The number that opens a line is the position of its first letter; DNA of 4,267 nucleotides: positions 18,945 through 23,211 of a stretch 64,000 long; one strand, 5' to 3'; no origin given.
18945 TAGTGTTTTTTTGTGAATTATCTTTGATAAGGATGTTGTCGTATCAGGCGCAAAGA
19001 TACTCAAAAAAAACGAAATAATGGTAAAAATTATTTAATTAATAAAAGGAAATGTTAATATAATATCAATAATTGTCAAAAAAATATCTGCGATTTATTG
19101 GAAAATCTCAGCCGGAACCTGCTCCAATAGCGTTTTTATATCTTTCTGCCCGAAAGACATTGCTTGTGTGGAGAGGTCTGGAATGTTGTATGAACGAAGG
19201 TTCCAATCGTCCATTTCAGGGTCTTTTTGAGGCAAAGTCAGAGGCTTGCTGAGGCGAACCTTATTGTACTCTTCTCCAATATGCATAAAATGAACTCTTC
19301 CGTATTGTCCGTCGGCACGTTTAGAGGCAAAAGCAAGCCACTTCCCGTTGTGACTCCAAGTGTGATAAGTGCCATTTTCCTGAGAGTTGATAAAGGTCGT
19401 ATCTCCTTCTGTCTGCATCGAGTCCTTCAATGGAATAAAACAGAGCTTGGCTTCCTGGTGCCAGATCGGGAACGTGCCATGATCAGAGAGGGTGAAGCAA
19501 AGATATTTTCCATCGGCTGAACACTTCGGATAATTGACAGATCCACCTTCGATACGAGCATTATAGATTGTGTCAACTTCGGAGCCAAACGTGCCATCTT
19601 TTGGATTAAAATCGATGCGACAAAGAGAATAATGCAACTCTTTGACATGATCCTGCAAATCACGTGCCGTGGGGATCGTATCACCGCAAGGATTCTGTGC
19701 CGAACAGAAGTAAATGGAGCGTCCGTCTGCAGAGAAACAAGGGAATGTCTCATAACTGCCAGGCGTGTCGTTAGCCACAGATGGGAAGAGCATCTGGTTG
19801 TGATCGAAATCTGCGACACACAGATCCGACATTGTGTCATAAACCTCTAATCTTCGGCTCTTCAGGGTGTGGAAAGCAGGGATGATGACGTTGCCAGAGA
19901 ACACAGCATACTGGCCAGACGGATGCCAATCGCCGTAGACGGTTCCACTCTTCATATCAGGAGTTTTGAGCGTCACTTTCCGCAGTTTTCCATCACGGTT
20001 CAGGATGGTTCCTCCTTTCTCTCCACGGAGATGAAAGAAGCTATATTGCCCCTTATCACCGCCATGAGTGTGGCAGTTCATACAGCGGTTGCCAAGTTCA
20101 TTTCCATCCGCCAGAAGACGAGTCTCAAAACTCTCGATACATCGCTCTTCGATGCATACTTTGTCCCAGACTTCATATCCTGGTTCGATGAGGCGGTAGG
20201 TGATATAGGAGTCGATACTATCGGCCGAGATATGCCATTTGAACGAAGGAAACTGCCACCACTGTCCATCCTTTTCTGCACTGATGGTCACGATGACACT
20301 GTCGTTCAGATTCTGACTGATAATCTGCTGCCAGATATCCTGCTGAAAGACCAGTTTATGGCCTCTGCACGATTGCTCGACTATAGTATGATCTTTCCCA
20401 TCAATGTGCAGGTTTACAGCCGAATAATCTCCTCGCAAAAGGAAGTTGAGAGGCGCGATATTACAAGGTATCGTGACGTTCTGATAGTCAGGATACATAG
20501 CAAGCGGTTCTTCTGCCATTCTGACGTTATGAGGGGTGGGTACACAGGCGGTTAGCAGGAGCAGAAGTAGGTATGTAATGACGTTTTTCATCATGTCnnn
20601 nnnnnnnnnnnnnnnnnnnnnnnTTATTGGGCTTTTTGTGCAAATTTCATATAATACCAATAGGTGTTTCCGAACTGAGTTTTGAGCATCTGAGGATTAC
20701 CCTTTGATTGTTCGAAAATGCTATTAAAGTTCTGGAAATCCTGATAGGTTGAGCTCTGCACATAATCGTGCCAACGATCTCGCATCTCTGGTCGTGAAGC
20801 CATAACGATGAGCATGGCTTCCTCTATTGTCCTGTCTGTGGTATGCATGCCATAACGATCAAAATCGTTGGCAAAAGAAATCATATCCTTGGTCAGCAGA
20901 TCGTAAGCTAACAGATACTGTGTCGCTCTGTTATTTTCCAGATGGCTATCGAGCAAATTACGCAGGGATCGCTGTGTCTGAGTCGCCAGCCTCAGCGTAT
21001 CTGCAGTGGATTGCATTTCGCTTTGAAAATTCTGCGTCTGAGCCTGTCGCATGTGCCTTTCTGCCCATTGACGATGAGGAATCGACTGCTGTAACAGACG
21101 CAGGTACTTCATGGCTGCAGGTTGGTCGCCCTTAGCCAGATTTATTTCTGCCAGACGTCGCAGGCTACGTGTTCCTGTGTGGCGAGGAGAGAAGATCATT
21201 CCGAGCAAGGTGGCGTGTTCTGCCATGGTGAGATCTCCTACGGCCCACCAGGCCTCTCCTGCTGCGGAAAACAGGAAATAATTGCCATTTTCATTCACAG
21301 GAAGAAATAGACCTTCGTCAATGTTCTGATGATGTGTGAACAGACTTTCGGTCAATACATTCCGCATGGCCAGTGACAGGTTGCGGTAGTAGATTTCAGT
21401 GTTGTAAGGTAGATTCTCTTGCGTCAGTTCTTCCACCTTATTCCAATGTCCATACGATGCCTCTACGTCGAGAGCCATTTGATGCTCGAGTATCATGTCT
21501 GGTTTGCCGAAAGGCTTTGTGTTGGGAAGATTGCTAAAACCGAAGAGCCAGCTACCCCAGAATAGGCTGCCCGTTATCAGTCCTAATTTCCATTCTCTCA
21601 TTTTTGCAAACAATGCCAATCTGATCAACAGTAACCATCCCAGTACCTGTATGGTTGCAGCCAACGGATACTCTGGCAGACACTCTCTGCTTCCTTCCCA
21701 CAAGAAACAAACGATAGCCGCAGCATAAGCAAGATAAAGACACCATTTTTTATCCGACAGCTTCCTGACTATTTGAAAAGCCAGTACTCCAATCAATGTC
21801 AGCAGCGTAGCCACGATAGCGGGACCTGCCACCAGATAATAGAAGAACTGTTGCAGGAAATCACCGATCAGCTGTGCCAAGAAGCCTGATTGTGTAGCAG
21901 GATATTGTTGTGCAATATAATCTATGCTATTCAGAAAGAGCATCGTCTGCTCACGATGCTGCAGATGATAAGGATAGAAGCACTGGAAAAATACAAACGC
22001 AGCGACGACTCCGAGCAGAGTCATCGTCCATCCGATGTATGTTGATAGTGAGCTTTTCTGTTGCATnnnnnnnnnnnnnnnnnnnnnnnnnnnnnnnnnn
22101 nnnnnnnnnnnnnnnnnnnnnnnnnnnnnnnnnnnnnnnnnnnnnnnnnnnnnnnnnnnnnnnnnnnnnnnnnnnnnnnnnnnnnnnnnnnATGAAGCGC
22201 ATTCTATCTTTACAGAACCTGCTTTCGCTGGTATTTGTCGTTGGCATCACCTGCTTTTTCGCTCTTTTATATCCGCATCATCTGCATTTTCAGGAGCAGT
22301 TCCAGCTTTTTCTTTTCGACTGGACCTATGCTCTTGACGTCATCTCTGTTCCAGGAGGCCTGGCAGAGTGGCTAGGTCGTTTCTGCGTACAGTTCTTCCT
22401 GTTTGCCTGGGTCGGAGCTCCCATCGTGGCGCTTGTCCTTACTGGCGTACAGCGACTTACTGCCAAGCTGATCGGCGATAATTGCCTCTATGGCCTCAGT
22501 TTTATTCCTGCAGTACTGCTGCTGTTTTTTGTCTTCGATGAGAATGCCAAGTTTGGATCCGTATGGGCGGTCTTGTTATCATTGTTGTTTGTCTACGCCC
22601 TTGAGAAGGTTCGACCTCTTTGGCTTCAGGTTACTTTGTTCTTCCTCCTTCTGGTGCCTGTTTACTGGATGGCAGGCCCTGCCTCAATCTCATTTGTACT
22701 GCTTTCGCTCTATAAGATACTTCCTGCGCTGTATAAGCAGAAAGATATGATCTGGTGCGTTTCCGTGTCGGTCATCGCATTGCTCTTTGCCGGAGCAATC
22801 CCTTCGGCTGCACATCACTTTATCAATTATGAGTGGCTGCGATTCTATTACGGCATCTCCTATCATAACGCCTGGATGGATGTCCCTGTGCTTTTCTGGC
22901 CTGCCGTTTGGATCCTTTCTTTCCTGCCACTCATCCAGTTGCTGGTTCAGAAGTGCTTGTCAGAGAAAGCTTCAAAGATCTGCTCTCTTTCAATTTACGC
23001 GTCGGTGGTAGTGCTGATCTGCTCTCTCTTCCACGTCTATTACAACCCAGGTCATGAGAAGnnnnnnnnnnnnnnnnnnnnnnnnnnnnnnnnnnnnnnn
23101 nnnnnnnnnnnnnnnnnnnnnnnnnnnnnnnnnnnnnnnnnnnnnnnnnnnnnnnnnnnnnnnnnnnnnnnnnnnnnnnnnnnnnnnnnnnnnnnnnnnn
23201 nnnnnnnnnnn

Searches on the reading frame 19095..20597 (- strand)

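Call 3: search_protein_families(library=pfam, proteins=[window:19095-20597:-], max_evalue=0.01)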
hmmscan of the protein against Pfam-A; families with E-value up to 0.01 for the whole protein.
window:19095-20597:- (500 aa): 1 family
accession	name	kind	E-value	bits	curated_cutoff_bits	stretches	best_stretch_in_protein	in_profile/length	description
PF07676.18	PD40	-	3e-16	59.3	20.9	2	403-432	5-34/38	WD40-like Beta Propeller Repeat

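Call 4: search_protein_families(library=ncbifam, proteins=[window:19095-20597:-], max_evalue=0.01)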
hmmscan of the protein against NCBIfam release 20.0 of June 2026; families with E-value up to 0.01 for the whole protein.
window:19095-20597:- (500 aa): 1 family
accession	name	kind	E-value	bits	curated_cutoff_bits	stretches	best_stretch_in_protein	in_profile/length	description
TIGR02800.1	propeller_TolB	equivalog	0.00093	18.2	343.15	0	351-428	234-300/418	Tol-Pal system beta propeller repeat protein TolB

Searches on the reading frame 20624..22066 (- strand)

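Call 3: search_protein_families(library=pfam, proteins=[window:20624-22066:-], max_evalue=0.01)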
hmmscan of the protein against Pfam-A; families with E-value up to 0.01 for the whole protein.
window:20624-22066:- (480 aa): 1 family
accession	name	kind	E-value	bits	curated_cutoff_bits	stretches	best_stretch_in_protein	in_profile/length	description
PF19529.4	DUF6057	-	2.2e-106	357.4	29.8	2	189-476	270-569/569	Family of unknown function (DUF6057)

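Call 4: search_protein_families(library=ncbifam, proteins=[window:20624-22066:-], max_evalue=0.01)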
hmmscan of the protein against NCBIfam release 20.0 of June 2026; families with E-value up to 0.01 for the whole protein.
window:20624-22066:- (480 aa): 0 families

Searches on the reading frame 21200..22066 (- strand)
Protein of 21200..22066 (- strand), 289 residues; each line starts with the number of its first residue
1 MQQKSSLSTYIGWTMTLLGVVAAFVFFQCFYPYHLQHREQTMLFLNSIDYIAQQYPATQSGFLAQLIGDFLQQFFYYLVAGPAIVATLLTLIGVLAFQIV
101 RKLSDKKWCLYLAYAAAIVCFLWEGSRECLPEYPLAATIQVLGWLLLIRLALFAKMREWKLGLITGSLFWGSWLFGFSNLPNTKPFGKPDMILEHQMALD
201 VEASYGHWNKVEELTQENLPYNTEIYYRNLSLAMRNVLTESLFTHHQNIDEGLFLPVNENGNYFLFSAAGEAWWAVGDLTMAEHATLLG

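Call 51: search_protein_families(library=pfam, proteins=[window:21200-22066:-], max_evalue=10)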
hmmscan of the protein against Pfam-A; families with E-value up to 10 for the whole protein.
window:21200-22066:- (289 aa): 6 families
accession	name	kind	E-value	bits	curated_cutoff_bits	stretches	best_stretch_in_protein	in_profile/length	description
PF19529.4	DUF6057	-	5.7e-53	181.1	29.8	2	12-176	7-163/569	Family of unknown function (DUF6057)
PF00487.30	FA_desaturase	-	0.72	10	29.7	1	13-123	41-155/253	Fatty acid desaturase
PF20482.3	DUF6722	-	2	9.2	27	0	62-89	17-44/49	Family of unknown function (DUF6722)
PF17870.6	Insulin_TMD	-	2.4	8.7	33.4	1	78-102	17-41/47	Insulin receptor trans-membrane segment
PF13273.12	DUF4064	-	3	8.6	32.1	1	11-121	11-100/102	Protein of unknown function (DUF4064)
PF12822.12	ECF_trnsprt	-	7.8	6.9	30.7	0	60-123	45-114/169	ECF transporter, substrate-specific component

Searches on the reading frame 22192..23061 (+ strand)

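Call 51: search_protein_families(library=pfam, proteins=[window:22192-23061:+], max_evalue=10)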
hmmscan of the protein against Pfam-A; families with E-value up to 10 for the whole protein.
window:22192-23061:+ (290 aa): 2 families
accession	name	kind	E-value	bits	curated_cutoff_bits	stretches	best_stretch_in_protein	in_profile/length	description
PF19529.4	DUF6057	-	2.4e-46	159.3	29.8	1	6-256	5-256/569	Family of unknown function (DUF6057)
PF05101.18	VirB3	-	0.014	16.2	23.9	1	73-130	15-72/84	Type IV secretory pathway, VirB3-like protein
